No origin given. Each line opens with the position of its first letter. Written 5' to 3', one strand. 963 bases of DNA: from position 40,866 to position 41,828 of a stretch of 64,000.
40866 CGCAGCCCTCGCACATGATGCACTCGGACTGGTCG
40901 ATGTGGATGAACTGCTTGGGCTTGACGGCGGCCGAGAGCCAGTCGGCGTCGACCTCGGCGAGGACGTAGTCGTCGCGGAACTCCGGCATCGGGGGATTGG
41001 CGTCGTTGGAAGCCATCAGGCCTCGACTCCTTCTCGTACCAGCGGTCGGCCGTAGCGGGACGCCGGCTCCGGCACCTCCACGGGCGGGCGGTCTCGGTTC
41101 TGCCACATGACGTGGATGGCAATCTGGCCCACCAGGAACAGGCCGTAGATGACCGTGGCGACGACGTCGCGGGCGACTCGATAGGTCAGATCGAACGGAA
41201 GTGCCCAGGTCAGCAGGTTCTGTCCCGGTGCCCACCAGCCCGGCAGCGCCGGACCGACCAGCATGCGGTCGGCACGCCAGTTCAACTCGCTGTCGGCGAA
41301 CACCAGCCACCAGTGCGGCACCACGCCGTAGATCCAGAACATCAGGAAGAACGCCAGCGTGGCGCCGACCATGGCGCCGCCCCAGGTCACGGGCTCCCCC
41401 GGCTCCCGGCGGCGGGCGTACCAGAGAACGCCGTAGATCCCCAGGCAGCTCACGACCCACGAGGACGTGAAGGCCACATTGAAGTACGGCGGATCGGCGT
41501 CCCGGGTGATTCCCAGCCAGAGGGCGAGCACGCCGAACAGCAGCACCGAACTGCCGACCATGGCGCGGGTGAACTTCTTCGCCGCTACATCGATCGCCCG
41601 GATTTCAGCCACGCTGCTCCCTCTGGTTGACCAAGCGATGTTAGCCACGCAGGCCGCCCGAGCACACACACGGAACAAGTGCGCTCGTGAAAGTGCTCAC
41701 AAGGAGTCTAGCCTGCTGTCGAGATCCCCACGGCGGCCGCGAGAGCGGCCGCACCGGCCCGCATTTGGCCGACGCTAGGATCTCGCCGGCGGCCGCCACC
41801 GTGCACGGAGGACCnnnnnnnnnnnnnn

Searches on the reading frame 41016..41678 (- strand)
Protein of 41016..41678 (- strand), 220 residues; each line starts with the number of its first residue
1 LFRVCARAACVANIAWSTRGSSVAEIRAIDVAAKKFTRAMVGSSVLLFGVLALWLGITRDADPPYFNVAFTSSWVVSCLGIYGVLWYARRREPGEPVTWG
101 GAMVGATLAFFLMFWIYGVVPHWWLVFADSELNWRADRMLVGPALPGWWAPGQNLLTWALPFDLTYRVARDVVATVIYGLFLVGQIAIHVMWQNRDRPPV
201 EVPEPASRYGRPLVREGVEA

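Call 3: search_protein_families(library=pfam, proteins=[window:41016-41678:-], max_evalue=0.01)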
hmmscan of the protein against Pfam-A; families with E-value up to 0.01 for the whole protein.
window:41016-41678:- (220 aa): 1 family
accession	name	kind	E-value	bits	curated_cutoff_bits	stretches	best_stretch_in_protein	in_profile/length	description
PF24020.1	DUF7333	-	0.0054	17.2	27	0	31-57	27-53/61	Family of unknown function (DUF7333)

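Call 5: find_homologous_proteins(query=window:41016-41612:-)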
Query window:41016-41612:- (198 aa): 194 proteins with E <= 0.001 among 531 candidates; the best 120 are listed.
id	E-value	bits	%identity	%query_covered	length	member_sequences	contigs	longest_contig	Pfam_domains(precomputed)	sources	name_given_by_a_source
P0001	6.7e-124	429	95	100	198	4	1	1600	-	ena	-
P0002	1.1e-118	412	91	100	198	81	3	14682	-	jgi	-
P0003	7.2e-118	410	91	100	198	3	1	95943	-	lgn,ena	-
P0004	2.3e-113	395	88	100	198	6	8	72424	-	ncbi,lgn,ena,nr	ncbi:MAG: hypothetical protein OXH20_01975 [bacterium]|nr:hypothetical protein [bacterium] MXZ29591.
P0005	4.7e-111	387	86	99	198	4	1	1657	-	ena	-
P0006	6.3e-110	384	86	99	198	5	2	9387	-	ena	-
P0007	1.0e-109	383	86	99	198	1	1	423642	-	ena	-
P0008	5.1e-107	374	83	100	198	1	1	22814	-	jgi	jgi:hypothetical protein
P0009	1.6e-104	366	83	99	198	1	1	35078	-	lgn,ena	-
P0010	2.6e-104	365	80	100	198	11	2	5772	-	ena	-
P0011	2.7e-96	339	82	91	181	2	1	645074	-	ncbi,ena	-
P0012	1.8e-81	291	66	98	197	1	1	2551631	-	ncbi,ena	-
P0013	5.7e-74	266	61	100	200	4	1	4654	-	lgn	-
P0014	8.2e-74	266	60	97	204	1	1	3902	-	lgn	-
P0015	5.9e-73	263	63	100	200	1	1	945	-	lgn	-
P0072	4.3e-47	178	51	99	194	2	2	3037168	-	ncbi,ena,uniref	ncbi:hypothetical protein [Candidatus Poriferisocius sp.]|uniref:hypothetical protein n=1 Tax=Candid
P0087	1.7e-39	154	50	77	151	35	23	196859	-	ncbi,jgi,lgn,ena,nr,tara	ncbi:MAG: hypothetical protein QF796_04595 [Acidimicrobiales bacterium]|jgi:hypothetical protein|nr:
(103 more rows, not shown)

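Call 7: find_encoding_contigs(protein=P0087, flank=8000, max_places=3)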
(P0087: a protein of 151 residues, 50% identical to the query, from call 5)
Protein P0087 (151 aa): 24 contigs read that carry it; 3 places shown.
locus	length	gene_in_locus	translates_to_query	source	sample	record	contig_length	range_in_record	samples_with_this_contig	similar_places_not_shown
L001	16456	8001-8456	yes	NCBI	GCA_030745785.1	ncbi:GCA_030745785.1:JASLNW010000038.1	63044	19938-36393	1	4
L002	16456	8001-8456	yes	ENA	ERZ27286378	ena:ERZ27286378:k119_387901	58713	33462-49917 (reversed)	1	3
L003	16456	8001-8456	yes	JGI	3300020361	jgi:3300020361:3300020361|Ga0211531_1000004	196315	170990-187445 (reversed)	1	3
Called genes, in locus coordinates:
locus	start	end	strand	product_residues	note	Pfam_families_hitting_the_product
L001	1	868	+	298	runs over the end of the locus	PF01379:Porphobil_deam, PF03900:Porphobil_deamC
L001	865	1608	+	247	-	PF02602:HEM4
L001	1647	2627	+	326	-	PF00490:ALAD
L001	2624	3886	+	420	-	PF00202:Aminotran_3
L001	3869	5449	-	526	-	PF00342:PGI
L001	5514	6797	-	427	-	PF00890:FAD_binding_2 (faint), PF01266:DAO (weak), PF01494:FAD_binding_3, PF05834:Lycopene_cycl (weak), PF07992:Pyr_redox_2 (weak), PF12831:FAD_oxidored (weak)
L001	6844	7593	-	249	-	PF13442:Cytochrome_CBB3 (weak)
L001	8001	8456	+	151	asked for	-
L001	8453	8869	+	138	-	PF13187:Fer4_9 (faint), PF14697:Fer4_21 (faint), PF13484:Fer4_16 (faint), PF12797:Fer4_2 (faint), PF12837:Fer4_6 (faint), PF13237:Fer4_10 (faint), PF12838:Fer4_7, PF00037:Fer4 (weak)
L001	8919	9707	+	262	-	PF00033:Cytochrome_B, PF14358:DUF4405 (weak), PF13631:Cytochrom_B_N_2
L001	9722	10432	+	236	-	PF00032:Cytochrom_B_C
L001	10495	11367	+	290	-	PF00355:Rieske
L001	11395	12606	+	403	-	PF00034:Cytochrom_C (weak), PF13442:Cytochrome_CBB3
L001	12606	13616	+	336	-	-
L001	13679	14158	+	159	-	PF00507:Oxidored_q4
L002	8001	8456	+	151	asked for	-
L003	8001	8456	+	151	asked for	-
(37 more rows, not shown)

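Call 8: find_encoding_contigs(protein=P0072, flank=8000, max_places=2)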
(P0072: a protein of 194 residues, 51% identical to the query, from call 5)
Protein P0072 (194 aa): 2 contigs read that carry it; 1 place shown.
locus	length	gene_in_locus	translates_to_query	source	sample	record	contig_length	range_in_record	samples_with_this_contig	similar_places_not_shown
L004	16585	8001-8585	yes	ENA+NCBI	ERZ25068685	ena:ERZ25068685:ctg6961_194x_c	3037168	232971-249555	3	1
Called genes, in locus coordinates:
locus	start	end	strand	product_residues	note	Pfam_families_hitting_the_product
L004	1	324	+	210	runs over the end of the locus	PF13241:NAD_binding_7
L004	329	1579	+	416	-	PF05201:GlutR_N, PF01488:Shikimate_DH, PF03807:F420_oxidored, PF00745:GlutR_dimer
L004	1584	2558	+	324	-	PF01379:Porphobil_deam, PF03900:Porphobil_deamC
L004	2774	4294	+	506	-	PF00590:TP_methylase, PF02602:HEM4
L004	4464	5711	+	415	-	PF00202:Aminotran_3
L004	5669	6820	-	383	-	PF01494:FAD_binding_3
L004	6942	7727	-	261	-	PF13442:Cytochrome_CBB3 (weak)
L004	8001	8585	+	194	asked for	-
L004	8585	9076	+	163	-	PF13187:Fer4_9 (faint), PF13484:Fer4_16 (faint), PF14697:Fer4_21 (faint), PF13237:Fer4_10 (faint), PF12797:Fer4_2 (faint), PF12838:Fer4_7, PF00037:Fer4, PF12837:Fer4_6 (weak), +1 more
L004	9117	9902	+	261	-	PF00033:Cytochrome_B, PF14358:DUF4405 (weak), PF13631:Cytochrom_B_N_2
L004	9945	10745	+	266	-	PF00032:Cytochrom_B_C (weak)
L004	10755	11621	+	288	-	PF00355:Rieske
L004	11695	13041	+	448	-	PF00034:Cytochrom_C (faint), PF13442:Cytochrome_CBB3 (weak)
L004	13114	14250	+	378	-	-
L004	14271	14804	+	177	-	PF00507:Oxidored_q4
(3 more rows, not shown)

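Call 31: predict_structure(alignment_id=A1)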
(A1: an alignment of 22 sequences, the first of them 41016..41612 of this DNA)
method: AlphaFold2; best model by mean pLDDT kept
length: 198 residues; sequences in the alignment: 22
mean_pLDDT: 82.8   pTM: 0.70
mean pLDDT of the five models: 82.8, 80.3, 80.0, 78.4, 74.0
residues with pLDDT >= 90: 67; 70-90: 103; 50-70: 24; < 50: 4
segments of 3 or more residues with pLDDT < 50: 196-198
pLDDT, mean of each block of 10 residues (from residue 1): 79 92 90 76 81 93 89 86 90 92 87 77 80 82 87 91 89 78 60 51
secondary structure, 60 per line:
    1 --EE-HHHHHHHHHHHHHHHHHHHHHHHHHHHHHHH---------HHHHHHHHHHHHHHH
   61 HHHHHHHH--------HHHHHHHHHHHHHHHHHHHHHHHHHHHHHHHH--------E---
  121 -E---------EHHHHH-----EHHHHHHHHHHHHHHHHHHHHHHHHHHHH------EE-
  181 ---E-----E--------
elements in order: H6-36 H46-68 H77-108 H133-137 H144-171

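Call 48: fold_search(model_id=the predicted structure, library=pdb)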
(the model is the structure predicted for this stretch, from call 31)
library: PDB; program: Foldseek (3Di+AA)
matches with E <= 10: 31; with E <= 0.001: 0
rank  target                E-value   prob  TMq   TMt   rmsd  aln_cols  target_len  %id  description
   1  9bia_A                2.1e+00  0.14  0.26  0.38   7.0       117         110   14  Cryo-EM structure of NINJ1 K45Q bound to Nb538 (released 2024-10-16)
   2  8ptk_S                3.4e+00  0.04  0.19  0.07  14.7       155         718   18  Composite structure of Dynein-Dynactin-JIP3-LIS1 (released 2024-03-27)
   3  7oci_B                3.8e+00  0.11  0.23  0.36   5.4        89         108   17  Cryo-EM structure of yeast Ost6p containing oligosaccharyltransferase complex (released 2022-02-16)
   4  6bob_A                4.3e+00  0.02  0.16  0.07  21.3       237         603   12  Cryo-EM structure of rat TRPV6* in nanodiscs (released 2017-12-20)
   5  7qey_G                4.8e+00  0.08  0.34  0.36   9.7       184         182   12  human Connexin 26 class 1 hexamer at 90mmHg PCO2, pH7.4 (released 2022-03-30)
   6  3sog                  4.8e+00  0.03  0.19  0.19  28.9       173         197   11  Crystal structure of the BAR domain of human Amphiphysin, isoform 1 (released 2011-07-13)
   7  7qeo_B                5.1e+00  0.07  0.31  0.33  10.4       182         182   10  human Connexin 26 at 55mm Hg PCO2, pH7.4: two masked subunits, class C (released 2022-06-22)
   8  9rgv_A                5.4e+00  0.11  0.25  0.45   6.3        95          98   14  X-ray crystal structure of a de novo designed single-chain antiparallel 3-helix coiled-coil bundle, sc-apCC3-CW1 (released 2025-09-03)
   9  8wcn_A                5.4e+00  0.02  0.18  0.12  18.1       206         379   11  Cryo-EM structure of PAO1-ImcA with GMPCPP (released 2024-03-13)
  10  9rgz_B                6.0e+00  0.11  0.25  0.45   8.8        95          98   15  X-ray crystal structure of a de novo designed single-chain antiparallel 3-helix coiled-coil bundle, sc-apCC3-CW-2NTT (released 2025-09-03)
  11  9bia_D                6.4e+00  0.08  0.29  0.43   6.5       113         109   12  Cryo-EM structure of NINJ1 K45Q bound to Nb538 (released 2024-10-16)
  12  7qev_A                6.4e+00  0.05  0.30  0.30  10.2       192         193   11  human Connexin 26 at 55mm Hg PCO2, pH7.4:two masked subunits, class D (released 2022-06-15)
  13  8i7o_B3               6.4e+00  0.02  0.16  0.12  29.0       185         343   11  In situ structure of axonemal doublet microtubules in mouse sperm with 16-nm repeat (released 2023-10-11)
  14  9z9h_A                6.7e+00  0.05  0.29  0.31  11.7       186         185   11  Stable open state sheep connexin-50 in DMPC nanodiscs at low pH (released 2026-01-28)
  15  8qa1_A                6.7e+00  0.04  0.26  0.28  11.0       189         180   11  Cryo-EM structure of Cx26 solubilised in LMNG - Hemichannel classification NFlex conformation (released 2024-06-12)
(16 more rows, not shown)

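Call 54: search_protein_families(library=ncbifam, proteins=[window:41016-41612:-], max_evalue=0.001)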
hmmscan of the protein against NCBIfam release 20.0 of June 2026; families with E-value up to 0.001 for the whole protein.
window:41016-41612:- (198 aa): 0 families
